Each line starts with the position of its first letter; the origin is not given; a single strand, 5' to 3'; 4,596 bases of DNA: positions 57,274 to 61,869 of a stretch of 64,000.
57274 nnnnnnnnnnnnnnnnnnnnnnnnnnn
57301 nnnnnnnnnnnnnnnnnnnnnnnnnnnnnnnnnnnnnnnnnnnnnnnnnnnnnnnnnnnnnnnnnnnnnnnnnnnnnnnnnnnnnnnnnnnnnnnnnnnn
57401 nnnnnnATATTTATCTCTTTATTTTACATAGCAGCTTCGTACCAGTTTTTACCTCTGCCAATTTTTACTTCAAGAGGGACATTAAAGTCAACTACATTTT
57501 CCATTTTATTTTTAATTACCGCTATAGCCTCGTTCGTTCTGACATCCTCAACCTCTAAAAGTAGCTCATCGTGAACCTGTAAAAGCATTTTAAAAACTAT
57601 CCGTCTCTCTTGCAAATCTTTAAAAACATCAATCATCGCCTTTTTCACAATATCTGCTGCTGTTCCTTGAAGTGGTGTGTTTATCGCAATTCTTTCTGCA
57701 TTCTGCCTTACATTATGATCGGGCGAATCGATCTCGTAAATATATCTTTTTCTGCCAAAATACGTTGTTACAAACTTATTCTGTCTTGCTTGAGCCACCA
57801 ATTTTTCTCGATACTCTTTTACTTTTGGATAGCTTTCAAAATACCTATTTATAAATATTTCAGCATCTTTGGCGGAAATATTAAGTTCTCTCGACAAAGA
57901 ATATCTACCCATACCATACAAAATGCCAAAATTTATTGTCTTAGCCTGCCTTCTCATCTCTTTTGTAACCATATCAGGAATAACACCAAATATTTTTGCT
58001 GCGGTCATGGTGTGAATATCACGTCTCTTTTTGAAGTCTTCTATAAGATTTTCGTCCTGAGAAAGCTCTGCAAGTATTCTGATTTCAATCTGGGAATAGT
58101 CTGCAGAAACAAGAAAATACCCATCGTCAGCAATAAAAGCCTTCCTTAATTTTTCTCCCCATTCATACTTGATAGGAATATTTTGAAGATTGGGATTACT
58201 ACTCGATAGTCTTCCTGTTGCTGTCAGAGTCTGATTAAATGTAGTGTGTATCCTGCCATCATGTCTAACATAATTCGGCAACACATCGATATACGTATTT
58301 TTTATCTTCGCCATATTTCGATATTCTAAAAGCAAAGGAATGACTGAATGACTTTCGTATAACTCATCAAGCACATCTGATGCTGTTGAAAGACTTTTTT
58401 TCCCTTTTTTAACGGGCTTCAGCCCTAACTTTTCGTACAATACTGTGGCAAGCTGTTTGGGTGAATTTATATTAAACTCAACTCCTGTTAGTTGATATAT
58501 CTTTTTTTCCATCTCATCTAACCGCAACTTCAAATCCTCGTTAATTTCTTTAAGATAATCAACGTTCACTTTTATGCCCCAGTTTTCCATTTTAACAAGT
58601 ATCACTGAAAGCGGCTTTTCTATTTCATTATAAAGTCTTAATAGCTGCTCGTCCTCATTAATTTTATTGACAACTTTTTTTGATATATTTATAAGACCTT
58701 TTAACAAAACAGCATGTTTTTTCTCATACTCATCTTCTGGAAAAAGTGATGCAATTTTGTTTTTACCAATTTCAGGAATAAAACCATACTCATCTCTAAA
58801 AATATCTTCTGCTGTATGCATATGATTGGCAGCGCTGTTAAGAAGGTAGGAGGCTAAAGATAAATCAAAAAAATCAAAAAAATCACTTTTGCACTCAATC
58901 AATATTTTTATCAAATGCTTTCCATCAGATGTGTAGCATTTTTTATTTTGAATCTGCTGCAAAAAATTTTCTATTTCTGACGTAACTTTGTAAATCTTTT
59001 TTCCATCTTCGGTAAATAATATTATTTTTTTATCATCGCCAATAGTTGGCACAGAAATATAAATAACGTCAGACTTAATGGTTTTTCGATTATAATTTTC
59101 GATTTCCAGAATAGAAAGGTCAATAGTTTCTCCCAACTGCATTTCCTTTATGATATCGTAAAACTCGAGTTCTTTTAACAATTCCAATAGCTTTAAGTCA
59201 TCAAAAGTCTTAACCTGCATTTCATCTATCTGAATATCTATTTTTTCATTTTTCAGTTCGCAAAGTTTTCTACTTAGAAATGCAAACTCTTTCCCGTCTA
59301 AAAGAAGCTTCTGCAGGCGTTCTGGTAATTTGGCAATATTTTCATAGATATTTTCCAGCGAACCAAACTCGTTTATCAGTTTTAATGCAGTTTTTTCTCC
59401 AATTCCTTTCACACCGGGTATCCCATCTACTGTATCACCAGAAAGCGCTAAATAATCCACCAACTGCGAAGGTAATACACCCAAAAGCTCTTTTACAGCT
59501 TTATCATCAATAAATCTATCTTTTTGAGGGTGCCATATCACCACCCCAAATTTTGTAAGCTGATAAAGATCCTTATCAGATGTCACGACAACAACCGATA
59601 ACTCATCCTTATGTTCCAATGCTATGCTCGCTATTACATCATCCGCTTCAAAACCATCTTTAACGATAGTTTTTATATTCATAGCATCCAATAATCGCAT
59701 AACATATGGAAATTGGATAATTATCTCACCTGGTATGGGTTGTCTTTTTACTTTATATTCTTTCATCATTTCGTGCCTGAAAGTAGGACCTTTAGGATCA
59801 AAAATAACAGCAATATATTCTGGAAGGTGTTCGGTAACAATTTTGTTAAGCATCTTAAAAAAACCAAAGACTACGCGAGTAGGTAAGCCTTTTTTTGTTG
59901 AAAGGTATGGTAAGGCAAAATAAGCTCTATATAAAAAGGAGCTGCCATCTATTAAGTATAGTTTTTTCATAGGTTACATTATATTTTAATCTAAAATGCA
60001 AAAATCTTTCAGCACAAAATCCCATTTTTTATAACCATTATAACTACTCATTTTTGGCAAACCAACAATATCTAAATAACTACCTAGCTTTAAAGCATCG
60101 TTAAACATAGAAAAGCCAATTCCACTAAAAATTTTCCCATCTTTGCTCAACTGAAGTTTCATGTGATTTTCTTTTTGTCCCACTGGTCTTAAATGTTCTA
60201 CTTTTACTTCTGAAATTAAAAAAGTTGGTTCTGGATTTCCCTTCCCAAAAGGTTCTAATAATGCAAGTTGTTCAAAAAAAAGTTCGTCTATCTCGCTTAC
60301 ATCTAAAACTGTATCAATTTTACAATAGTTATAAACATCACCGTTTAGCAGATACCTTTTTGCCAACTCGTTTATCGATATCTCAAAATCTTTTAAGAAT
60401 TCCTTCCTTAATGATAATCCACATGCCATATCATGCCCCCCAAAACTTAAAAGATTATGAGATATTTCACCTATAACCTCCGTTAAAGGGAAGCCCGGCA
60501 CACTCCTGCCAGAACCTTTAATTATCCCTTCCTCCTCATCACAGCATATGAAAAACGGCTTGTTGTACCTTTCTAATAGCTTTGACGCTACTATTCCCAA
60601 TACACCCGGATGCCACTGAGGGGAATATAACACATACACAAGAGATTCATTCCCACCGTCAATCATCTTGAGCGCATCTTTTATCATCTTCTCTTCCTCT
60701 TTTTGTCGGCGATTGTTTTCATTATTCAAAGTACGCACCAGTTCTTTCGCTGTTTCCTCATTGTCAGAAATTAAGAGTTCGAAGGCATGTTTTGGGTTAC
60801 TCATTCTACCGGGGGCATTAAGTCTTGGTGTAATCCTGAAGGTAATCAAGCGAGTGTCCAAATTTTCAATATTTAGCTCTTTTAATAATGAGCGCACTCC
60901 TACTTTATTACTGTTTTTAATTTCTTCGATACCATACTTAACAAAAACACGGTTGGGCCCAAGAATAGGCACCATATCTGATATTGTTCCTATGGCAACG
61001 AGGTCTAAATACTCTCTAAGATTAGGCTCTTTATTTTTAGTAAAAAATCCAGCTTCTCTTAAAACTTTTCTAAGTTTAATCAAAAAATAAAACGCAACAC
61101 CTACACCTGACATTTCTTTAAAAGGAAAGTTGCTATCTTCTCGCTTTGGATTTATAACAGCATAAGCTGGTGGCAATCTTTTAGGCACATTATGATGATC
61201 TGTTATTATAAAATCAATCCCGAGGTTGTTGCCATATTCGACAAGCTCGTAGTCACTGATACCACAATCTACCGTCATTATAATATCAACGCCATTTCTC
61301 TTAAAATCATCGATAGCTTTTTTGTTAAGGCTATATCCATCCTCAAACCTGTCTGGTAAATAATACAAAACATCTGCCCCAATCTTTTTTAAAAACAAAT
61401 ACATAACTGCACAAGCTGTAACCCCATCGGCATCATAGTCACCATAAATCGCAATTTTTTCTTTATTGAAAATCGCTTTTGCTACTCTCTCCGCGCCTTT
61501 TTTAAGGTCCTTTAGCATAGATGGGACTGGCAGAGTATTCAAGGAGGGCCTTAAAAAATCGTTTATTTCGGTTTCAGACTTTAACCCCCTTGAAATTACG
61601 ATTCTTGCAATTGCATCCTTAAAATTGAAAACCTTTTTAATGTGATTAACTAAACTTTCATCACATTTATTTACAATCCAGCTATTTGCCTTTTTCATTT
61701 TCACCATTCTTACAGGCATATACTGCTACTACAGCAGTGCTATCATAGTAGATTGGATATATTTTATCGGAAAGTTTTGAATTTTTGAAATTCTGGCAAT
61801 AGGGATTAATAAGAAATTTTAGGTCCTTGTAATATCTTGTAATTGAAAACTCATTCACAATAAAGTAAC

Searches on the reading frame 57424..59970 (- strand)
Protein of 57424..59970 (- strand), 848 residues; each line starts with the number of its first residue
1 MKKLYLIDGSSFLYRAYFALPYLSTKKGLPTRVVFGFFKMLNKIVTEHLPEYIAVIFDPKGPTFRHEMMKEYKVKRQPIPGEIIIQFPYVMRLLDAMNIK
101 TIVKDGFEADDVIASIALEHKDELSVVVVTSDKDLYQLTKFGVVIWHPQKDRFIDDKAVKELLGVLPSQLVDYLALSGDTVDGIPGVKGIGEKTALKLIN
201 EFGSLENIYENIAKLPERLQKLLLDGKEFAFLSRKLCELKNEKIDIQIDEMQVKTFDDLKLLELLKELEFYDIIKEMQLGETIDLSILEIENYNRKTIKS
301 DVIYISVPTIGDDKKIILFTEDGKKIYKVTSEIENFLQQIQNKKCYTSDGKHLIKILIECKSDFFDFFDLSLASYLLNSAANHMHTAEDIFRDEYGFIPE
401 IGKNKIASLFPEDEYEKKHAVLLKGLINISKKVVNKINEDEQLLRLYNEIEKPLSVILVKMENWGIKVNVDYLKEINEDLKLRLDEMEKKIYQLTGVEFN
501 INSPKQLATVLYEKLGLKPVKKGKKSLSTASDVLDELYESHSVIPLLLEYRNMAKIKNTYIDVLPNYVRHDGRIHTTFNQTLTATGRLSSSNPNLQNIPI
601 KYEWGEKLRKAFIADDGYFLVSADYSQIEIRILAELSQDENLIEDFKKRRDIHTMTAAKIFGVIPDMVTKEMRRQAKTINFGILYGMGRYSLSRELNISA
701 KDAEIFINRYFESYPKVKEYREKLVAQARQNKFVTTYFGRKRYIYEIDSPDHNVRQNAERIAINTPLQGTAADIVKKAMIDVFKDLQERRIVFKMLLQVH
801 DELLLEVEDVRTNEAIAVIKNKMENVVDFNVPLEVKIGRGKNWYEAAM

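Call 56: search_protein_families(library=pfam, proteins=[window:57424-59970:-], max_evalue=0.0001)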
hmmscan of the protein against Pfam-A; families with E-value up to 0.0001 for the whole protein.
window:57424-59970:- (848 aa): 3 families
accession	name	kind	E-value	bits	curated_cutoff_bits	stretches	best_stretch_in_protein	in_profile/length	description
PF00476.26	DNA_pol_A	-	1.9e-154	514.7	34.3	1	471-845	2-381/381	DNA polymerase family A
PF02739.22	5_3_exonuc_N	-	3.5e-51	173.6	34.3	1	3-162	1-162/164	5'-3' exonuclease, N-terminal resolvase-like domain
PF01367.25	5_3_exonuc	-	1.4e-27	96.4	40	1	166-257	2-95/97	5'-3' exonuclease, C-terminal SAM fold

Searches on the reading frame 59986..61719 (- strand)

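Call 56: search_protein_families(library=pfam, proteins=[window:59986-61719:-], max_evalue=0.0001)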
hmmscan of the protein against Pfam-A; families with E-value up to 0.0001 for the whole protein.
window:59986-61719:- (577 aa): 3 families
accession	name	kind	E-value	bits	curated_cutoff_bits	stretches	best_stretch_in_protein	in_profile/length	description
PF01368.27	DHH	-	3.3e-29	102.2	28.1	1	88-245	1-125/125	DHH family, N-terminal domain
PF17768.7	RecJ_OB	-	5.2e-26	91.3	27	1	468-572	1-107/107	RecJ OB domain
PF02272.25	DHHA1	-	8e-14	52.4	25.9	1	363-452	6-99/102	DHHA1 domain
